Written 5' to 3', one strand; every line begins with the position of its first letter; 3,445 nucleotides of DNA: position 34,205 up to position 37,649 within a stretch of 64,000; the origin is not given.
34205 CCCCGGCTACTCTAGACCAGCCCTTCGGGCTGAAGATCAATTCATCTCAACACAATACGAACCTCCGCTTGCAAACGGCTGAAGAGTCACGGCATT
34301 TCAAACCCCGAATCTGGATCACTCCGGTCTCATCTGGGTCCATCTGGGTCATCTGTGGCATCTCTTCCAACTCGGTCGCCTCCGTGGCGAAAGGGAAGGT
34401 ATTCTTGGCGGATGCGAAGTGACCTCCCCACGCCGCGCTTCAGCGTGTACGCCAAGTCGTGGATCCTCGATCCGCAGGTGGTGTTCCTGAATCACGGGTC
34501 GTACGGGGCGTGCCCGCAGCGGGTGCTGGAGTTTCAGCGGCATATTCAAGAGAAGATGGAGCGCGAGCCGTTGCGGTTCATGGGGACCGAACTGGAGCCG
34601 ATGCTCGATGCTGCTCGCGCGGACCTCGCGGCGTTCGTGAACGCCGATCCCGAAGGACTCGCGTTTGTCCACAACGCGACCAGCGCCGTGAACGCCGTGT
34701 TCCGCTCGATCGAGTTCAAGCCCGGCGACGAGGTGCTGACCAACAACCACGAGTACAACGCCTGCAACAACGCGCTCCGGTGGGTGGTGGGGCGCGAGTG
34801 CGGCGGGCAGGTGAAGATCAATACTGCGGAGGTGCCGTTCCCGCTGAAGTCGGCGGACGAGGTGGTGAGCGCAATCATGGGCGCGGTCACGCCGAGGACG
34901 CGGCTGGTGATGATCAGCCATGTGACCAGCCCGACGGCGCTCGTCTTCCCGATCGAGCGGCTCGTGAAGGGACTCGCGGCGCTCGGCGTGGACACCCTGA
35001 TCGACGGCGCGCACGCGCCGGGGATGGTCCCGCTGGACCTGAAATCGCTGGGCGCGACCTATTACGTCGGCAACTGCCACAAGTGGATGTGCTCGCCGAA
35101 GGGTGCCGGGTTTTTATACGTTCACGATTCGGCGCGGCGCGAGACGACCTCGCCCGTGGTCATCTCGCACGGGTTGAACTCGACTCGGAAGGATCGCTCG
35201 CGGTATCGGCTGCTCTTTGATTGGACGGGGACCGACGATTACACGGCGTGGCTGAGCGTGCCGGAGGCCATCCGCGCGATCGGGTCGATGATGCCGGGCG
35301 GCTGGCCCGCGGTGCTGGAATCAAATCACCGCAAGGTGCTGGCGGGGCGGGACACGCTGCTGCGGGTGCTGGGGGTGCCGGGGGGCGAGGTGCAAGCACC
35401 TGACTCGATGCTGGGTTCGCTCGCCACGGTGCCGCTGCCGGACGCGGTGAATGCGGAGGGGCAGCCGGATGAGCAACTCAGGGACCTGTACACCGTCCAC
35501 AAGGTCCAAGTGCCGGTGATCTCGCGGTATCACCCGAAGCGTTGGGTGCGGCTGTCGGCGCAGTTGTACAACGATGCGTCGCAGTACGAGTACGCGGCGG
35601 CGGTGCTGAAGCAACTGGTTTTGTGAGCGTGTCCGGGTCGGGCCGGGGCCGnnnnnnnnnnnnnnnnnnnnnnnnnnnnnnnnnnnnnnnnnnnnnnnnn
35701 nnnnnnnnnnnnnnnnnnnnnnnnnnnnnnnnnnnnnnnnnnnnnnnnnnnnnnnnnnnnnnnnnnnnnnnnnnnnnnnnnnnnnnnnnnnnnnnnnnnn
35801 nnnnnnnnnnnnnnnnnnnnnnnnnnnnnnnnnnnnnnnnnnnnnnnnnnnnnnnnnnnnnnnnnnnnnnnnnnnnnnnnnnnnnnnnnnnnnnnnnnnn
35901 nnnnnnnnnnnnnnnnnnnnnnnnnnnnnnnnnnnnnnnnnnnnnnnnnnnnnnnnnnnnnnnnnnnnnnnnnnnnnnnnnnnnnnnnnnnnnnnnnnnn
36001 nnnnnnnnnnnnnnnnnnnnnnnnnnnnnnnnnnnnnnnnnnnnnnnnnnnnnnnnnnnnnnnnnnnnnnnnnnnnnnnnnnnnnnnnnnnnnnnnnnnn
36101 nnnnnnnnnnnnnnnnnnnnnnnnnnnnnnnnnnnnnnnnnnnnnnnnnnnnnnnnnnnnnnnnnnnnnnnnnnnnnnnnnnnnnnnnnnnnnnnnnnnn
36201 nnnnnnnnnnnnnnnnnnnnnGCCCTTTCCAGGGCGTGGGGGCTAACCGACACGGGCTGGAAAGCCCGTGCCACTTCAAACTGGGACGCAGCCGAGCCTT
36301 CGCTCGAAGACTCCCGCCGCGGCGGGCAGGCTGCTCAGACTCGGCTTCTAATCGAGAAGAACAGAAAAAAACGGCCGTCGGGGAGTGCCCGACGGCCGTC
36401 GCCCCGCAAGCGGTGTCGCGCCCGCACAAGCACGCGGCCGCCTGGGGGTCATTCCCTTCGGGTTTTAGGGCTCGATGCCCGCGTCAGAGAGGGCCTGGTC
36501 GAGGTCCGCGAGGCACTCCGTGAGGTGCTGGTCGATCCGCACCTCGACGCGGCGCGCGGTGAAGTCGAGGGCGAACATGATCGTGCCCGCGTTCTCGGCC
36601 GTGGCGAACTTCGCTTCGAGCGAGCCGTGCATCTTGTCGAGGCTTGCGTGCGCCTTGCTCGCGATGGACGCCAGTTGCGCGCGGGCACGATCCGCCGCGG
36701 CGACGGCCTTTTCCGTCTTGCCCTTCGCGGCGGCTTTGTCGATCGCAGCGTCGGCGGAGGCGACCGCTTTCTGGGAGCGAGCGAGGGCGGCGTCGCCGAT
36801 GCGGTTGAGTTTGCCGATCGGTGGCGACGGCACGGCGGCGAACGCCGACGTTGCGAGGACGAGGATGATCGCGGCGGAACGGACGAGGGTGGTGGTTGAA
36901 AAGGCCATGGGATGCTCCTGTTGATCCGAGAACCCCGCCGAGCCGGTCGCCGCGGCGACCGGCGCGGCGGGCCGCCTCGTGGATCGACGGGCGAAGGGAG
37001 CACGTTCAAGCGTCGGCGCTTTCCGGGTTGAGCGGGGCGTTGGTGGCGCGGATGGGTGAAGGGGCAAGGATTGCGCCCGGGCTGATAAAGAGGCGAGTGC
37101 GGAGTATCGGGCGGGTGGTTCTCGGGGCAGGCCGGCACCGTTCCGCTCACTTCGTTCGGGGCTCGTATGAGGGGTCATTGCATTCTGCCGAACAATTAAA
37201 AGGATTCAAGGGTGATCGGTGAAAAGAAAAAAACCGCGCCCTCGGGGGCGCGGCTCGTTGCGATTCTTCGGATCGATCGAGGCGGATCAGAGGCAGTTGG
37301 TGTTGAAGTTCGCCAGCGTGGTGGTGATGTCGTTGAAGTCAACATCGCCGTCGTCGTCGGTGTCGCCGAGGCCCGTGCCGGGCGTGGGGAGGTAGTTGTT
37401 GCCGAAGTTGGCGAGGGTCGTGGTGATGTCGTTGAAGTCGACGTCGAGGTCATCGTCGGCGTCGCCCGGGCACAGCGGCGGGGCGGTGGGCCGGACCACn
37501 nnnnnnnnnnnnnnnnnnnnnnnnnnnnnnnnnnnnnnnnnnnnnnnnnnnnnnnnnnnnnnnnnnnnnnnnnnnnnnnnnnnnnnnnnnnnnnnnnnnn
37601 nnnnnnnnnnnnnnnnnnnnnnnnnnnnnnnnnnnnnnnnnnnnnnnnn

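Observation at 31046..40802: Tandem recently duplicated secreted proteins and a 1171-aa S1/P-domain protease share a dockerin-like C-terminal tag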

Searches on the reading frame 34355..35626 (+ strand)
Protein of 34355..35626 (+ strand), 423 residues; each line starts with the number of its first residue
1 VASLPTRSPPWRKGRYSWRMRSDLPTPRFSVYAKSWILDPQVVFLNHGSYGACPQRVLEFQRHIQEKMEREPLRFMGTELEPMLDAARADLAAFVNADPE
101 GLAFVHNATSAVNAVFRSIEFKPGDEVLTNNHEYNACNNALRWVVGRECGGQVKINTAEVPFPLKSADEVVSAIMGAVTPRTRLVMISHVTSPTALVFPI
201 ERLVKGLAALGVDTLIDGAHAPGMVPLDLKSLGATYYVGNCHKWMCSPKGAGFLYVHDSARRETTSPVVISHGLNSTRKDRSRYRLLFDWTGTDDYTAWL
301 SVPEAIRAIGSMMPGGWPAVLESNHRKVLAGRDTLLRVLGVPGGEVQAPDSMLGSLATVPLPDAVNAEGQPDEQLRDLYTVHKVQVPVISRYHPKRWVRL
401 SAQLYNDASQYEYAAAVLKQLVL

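Call 41: search_protein_families(library=pfam, proteins=[window:34355-35626:+], max_evalue=0.01)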
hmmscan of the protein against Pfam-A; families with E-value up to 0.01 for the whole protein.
window:34355-35626:+ (423 aa): 4 families
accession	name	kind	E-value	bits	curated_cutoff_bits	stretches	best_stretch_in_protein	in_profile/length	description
PF00266.25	Aminotran_5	-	8.1e-24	84.7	21.5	1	73-268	34-224/371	Aminotransferase class-V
PF01041.23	DegT_DnrJ_EryC1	-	2.1e-05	24.3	19.8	1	91-224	33-152/360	DegT/DnrJ/EryC1/StrS aminotransferase family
PF01053.26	Cys_Met_Meta_PP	-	0.00075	18.6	27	1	106-226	74-182/381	Cys/Met metabolism PLP-dependent enzyme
PF00155.27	Aminotran_1_2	-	0.0011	18.7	19.7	1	84-224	44-192/361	Aminotransferase class I and II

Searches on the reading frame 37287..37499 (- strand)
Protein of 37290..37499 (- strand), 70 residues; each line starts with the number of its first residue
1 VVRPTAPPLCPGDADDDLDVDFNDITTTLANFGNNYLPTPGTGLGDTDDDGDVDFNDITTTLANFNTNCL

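Call 10: search_protein_families(library=pfam, proteins=[window:37290-37478:-], max_evalue=10)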
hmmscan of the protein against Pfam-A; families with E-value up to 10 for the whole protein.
seq(63 aa): 1 family
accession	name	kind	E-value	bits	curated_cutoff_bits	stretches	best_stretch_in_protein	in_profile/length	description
PF19971.4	TCAD2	-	0.026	15.2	27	1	41-59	15-33/90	Ternary complex associated domain 2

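Call 17: find_homologous_proteins(query=window:37290-37499:-, max_evalue=10)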
Query seq(70 aa) (70 aa): 1 proteins with E <= 10 among 1 candidates.
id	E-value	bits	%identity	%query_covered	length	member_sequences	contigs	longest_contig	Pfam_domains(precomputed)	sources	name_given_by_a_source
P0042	1.1e-4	40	54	53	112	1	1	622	-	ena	-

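Call 26: search_protein_representatives(protein=window:37287-37496:-)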
Query: 69 residues. Proteins with E-value up to 0.001 (for the whole library): 1285; up to 1e-10: 48; up to 1e-30: 0. The best 150 are listed.
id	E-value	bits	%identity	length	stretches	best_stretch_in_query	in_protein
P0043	5.0e-19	83.8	68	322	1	7-68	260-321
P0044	3.6e-17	77.9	63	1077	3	5-68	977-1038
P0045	1.4e-15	72.9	57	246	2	4-68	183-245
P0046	2.2e-15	72.3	62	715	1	6-69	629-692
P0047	1.3e-14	69.8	57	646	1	2-68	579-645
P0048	2.5e-14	68.9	61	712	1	3-68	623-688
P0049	1.3e-13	66.6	57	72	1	3-68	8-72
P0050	5.4e-13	64.7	63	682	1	4-68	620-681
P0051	5.5e-13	64.7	62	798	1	4-68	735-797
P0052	5.6e-13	64.6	65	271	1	3-68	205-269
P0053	8.3e-13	64.1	63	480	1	5-68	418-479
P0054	9.8e-13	63.9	60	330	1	5-68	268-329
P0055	1.5e-12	63.3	39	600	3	9-68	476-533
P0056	1.8e-12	63.1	40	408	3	9-66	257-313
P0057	1.9e-12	62.9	56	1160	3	8-68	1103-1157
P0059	2.3e-12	62.7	64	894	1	1-68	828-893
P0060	2.4e-12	62.6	63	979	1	2-69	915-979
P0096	2.3e-10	56.3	60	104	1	5-69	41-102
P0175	1.2e-08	50.9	50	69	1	7-68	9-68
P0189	1.8e-08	50.3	57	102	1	5-68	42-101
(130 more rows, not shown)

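Call 32: search_protein_families(library=pfam, alignment_id=A3, max_evalue=0.001)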
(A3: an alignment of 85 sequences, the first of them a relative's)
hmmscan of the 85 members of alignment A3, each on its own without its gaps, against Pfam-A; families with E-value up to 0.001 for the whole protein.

A. member 1, P0043 (322 aa): 0 families

B. families by the number of members that match (of 85 scanned): 47 families (the first 25 are shown)
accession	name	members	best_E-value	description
PF17164.10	DUF5122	8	3.6e-30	Domain of unknown function (DUF5122) beta-propeller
PF12768.13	Rax2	7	1.7e-25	Rax2 C-terminal beta propeller domain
PF13927.12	Ig_3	7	6.5e-10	Immunoglobulin domain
PF13517.12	FG-GAP_3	6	1.7e-59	FG-GAP-like repeat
PF07679.22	I-set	6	9.9e-12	Immunoglobulin I-set domain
PF00404.24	Dockerin_1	5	6.9e-36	Dockerin type I domain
PF19565.4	DUF6087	5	2e-12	Family of unknown function (DUF6087)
PF24251.1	DUF7453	3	3e-62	Family of unknown function (DUF7453)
PF14312.12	FG-GAP_2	3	2.5e-57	FG-GAP repeat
PF01839.29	FG-GAP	3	7e-30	FG-GAP repeat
PF00036.39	EF-hand_1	3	7e-11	EF hand domain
PF23759.1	GBD_T9SS_assoc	3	5.6e-10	Galactose binding domain-like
PF07995.17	GSDH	2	5e-35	Glucose / Sorbosone dehydrogenase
PF02412.23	TSP_3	2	5.4e-19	Thrombospondin type 3 repeat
PF13964.12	Kelch_6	2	1.8e-16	Kelch motif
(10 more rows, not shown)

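Call 33: search_protein_families(library=ncbifam, alignment_id=A3, max_evalue=0.01)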
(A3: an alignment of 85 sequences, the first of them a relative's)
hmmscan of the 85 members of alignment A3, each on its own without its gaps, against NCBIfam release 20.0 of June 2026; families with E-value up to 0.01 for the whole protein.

A. member 1, P0043 (322 aa): 0 families

B. families by the number of members that match (of 85 scanned): 41 families (the first 25 are shown)
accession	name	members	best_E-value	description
NF041540.1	dockerin_GC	15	4.6e-12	GC-type dockerin domain-anchored protein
TIGR05002.1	NxxGxxAF_repeat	3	5.3e-53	choice-of-anchor tandem repeat NxxGxxAF-containing protein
NF047539.1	XAC2610_fam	3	1.5e-07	XAC2610-related protein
TIGR03606.1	non_repeat_PQQ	2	1.2e-13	glucose/sorbosone family PQQ-dependent dehydrogenase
TIGR02913.1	HAF_rpt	2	2.7e-13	HAF repeat protein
TIGR02608.1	delta_60_rpt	2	7.2e-11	delta-60 repeat domain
NF041518.1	choice_anch_Q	2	7.5e-09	choice-of-anchor Q domain-containing protein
NF047638.1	throspo3_MtsC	1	1.6e-50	cell-cell cohesion MYXO-CTERM protein MtsC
NF045500.1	Omp28_seleno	1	7e-24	Omp28-related selenoprotein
NF051851.1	AtpSerPepEprS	1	3.3e-14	autotransporter serine peptidase EprS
NF052530.1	Heli_ShapePgp3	1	1.8e-13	peptidoglycan metallopeptidase Pgp3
NF008652.0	PRK11649.1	1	5.4e-13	murein DD-endopeptidase MepM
NF047494.1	Lepto_SBBP_lipo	1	1.8e-12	SBBP repeat beta-propeller lipoprotein, LipL53 family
NF053825.1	PdgNdpepShyA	1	2.5e-10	peptidoglycan DD-endopeptidase ShyA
NF052336.1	PdgHdaseHSB100310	1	2.5e-10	peptidoglycan hydrolase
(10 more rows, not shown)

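Call 34: search_protein_families(library=ncbifam, proteins=[window:37290-37496:-, P0050, P0060, P0059, P0096, P0175, P0189], max_evalue=10)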
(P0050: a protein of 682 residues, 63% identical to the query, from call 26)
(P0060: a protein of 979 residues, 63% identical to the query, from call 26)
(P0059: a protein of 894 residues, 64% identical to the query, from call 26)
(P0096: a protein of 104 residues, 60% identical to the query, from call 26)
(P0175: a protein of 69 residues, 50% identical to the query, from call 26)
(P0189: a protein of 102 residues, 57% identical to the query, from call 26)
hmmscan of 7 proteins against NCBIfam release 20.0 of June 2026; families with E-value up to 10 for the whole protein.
seq(69 aa): 1 family
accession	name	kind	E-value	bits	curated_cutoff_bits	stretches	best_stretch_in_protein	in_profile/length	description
NF041540.1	dockerin_GC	domain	0.6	10.6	29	1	9-68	1-67/67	GC-type dockerin domain-anchored protein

P0050 (682 aa): 3 families
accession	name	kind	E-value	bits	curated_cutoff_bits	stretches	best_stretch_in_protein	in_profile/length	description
TIGR04247.1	NosD_copper_fam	subfamily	1.5e-05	23.8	300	2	49-99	2-52/377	nitrous oxide reductase family maturation protein NosD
NF041518.1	choice_anch_Q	domain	2.7e-05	24.3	25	1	562-619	16-58/58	choice-of-anchor Q domain-containing protein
TIGR01376.1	POMP_repeat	repeat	0.13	12.1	15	2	412-430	2-21/28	polymorphic outer membrane protein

P0060 (979 aa): 1 family
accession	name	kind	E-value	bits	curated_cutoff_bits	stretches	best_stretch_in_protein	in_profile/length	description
NF041540.1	dockerin_GC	domain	0.34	11.3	29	1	921-978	1-67/67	GC-type dockerin domain-anchored protein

P0059 (894 aa): 2 families
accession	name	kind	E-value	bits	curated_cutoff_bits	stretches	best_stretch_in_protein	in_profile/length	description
TIGR05002.1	NxxGxxAF_repeat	domain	1.9e-14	53.3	50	4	616-657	7-55/57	choice-of-anchor tandem repeat NxxGxxAF-containing protein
TIGR02913.1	HAF_rpt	repeat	2.7e-13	49.6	22.65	2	221-262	1-39/39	HAF repeat protein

P0096 (104 aa): 1 family
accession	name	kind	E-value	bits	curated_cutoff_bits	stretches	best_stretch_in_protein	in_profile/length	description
NF041540.1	dockerin_GC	domain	0.01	16.2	29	1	45-101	1-67/67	GC-type dockerin domain-anchored protein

P0175 (69 aa): 2 families
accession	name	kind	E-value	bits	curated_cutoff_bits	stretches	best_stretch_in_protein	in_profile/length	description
NF041540.1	dockerin_GC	domain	4.5e-05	23.7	29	1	11-68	1-67/67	GC-type dockerin domain-anchored protein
NF049990.1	CellobisidaseCelK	equivalog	0.0049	15.1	1700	1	9-60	826-878/889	cellulose 1,4-beta-cellobiosidase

P0189 (102 aa): 1 family
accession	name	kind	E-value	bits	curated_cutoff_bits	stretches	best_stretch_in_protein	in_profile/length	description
NF041540.1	dockerin_GC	domain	5.9e-05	23.4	29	1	46-101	1-67/67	GC-type dockerin domain-anchored protein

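Call 38: search_solved_structures(query=A4, max_evalue=1, show_alignments=2)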
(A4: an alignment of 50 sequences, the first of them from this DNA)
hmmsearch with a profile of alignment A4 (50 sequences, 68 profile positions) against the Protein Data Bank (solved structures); distinct sequences matched with E-value up to 1: 213 (the best 60 are shown).
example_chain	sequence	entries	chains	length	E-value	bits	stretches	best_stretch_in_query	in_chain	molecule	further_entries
2y3n_B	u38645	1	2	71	4.6e-06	29.8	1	11-63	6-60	CELLULOSOMAL FAMILY-48 PROCESSIVE GLYCOSIDE HYDROLASE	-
4zcu_A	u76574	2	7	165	2e-05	27.8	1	10-64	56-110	Calcium-binding mitochondrial carrier protein SCaMC-1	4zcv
4n5x_A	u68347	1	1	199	2.1e-05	27.7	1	10-64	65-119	Calcium-binding mitochondrial carrier protein SCaMC-1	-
2b59_B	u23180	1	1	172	0.00014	25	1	9-66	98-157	Cellulosomal scaffolding protein A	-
4fl4_A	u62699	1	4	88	0.00021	24.4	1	37-57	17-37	Glycoside hydrolase family 9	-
8ajy_B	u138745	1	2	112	0.00028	24.1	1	36-64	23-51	Dockerin from ScaH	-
4u3s_B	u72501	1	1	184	0.00035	23.7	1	16-65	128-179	Cellulosomal scaffoldin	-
3kcp_A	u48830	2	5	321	0.00042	23.5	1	9-66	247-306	Cellulosomal-scaffolding protein A | Cellulosome anchoring protein cohesin region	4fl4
4wi0_B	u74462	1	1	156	0.0009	22.4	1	16-65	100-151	Cellulosomal scaffoldin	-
2jnx_A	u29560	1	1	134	0.00098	22.3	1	13-53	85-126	Calcium binding protein 2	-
6daf_A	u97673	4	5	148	0.0015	21.7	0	13-60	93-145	Calmodulin-1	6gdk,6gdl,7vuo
9kui_C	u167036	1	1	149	0.0016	21.7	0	13-60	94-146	Calmodulin-1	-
5g5d_B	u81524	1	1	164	0.0018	21.5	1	14-66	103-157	CELLULOSOMAL-SCAFFOLDING PROTEIN A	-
2k0j_A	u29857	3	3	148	0.0026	21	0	13-61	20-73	calmodulin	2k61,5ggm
6xxx_AAA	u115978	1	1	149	0.0028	20.9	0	13-58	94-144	Calmodulin-1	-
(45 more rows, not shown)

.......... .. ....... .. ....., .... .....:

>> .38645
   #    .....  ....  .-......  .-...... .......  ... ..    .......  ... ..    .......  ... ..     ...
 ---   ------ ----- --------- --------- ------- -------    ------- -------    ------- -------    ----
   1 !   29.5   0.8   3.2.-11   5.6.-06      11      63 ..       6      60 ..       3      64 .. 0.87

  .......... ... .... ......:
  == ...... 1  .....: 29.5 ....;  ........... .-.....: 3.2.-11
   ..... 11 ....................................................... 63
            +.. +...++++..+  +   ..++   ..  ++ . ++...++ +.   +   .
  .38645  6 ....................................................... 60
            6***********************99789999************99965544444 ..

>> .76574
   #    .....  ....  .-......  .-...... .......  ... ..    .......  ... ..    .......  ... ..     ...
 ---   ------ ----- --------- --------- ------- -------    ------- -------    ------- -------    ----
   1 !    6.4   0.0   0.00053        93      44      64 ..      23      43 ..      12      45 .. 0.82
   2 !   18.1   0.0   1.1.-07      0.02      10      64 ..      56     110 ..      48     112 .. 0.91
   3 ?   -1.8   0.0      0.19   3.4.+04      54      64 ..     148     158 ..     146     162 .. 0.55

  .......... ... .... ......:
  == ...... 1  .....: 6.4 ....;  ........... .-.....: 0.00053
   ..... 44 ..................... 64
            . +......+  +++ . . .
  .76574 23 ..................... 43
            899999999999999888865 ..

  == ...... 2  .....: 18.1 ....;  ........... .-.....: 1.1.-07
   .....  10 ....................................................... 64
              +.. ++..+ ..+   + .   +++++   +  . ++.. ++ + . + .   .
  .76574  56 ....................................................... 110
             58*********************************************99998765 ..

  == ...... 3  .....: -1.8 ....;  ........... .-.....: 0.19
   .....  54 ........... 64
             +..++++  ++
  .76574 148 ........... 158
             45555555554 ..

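Call 49: predict_structure(alignment_id=A4)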
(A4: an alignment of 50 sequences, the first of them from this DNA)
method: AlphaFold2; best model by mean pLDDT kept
length: 69 residues; sequences in the alignment: 50
mean_pLDDT: 92.3   pTM: 0.78
mean pLDDT of the five models: 92.3, 92.2, 92.2, 91.3, 90.0
residues with pLDDT >= 90: 55; 70-90: 8; 50-70: 6; < 50: 0
segments of 3 or more residues with pLDDT < 50: none
pLDDT, mean of each block of 10 residues (from residue 1): 71 96 98 93 96 98 94
secondary structure, 60 per line:
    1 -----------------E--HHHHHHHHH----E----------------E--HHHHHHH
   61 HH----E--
elements in order: H21-29 H54-62

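Call 52: fold_search(model_id=the predicted structure, library=pdb)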
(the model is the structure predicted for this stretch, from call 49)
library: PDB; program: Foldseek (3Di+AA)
matches with E <= 10: 15; with E <= 0.001: 0
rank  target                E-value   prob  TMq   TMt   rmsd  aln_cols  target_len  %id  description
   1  4u3s_B                2.6e-02  0.96  0.55  0.27   3.6        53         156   21  Crystal structure of Coh3ScaB-XDoc_M1ScaA complex: A N-terminal interface mutant of type II Cohesin-X-Dockerin complex (released 2015-07-29)
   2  5m0y_B                5.5e-02  0.90  0.54  0.27   3.4        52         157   21  Crystal Structure of the CohScaA-XDocCipB type II complex from Clostridium thermocellum at 1.5Angstrom resolution (released 2017-09-06)
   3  2y3n_B                6.5e-02  0.96  0.61  0.69   2.2        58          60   19  Type II cohesin-dockerin domain from Bacteroides cellolosolvens (released 2012-01-11)
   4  3kcp_A                1.2e-01  0.84  0.58  0.16   3.6        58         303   17  Crystal structure of interacting Clostridium thermocellum multimodular components (released 2010-02-09)
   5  4wi0_B                1.4e-01  0.75  0.57  0.29   3.8        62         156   19  Crystal structure of Coh3ScaB-XDoc_M2ScaA complex: A C-terminal interface mutant of type II Cohesin-X-Dockerin complex (released 2015-10-07)
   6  5g5d_B                2.3e-01  0.54  0.54  0.27   3.8        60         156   15  Crystal Structure of the CohScaC2-XDocCipA type II complex from Clostridium thermocellum (released 2017-04-05)
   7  4fl4_I                2.9e-01  0.60  0.57  0.16   3.7        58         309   17  Scaffoldin conformation and dynamics revealed by a ternary complex from the Clostridium thermocellum cellulosome (released 2012-06-27)
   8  4fl4_L                3.4e-01  0.54  0.57  0.16   3.7        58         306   17  Scaffoldin conformation and dynamics revealed by a ternary complex from the Clostridium thermocellum cellulosome (released 2012-06-27)
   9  2b59_B                4.4e-01  0.35  0.52  0.27   4.0        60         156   18  The type II cohesin dockerin complex (released 2005-10-11)
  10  5k39_B                4.7e-01  0.41  0.51  0.25   3.8        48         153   21  THE TYPE II COHESIN DOCKERIN COMPLEX FROM CLOSTRIDIUM THERMOCELLUM (released 2017-03-29)
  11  6kg9_MODEL_1_A        6.6e-01  0.23  0.54  0.56   6.1        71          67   22  Solution structure of CaDoc0917 from Clostridium acetobutylicum (released 2020-07-08)
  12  4fl4_C                1.0e+00  0.30  0.57  0.16   3.7        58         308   17  Scaffoldin conformation and dynamics revealed by a ternary complex from the Clostridium thermocellum cellulosome (released 2012-06-27)
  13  6kge_B                2.1e+00  0.11  0.47  0.53   5.8        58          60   22  Crystal structure of CaDoc0917(R16D)-CaCohA2 complex at pH 5.5 (released 2020-07-08)
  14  2y3n_D                2.3e+00  0.18  0.50  0.67   2.8        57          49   18  Type II cohesin-dockerin domain from Bacteroides cellolosolvens (released 2012-01-11)
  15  6kgf_D                2.3e+00  0.10  0.47  0.51   5.9        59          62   24  Crystal structure of CaDoc0917(R16D)-CaCohA2 complex at pH 8.2 (released 2020-07-08)
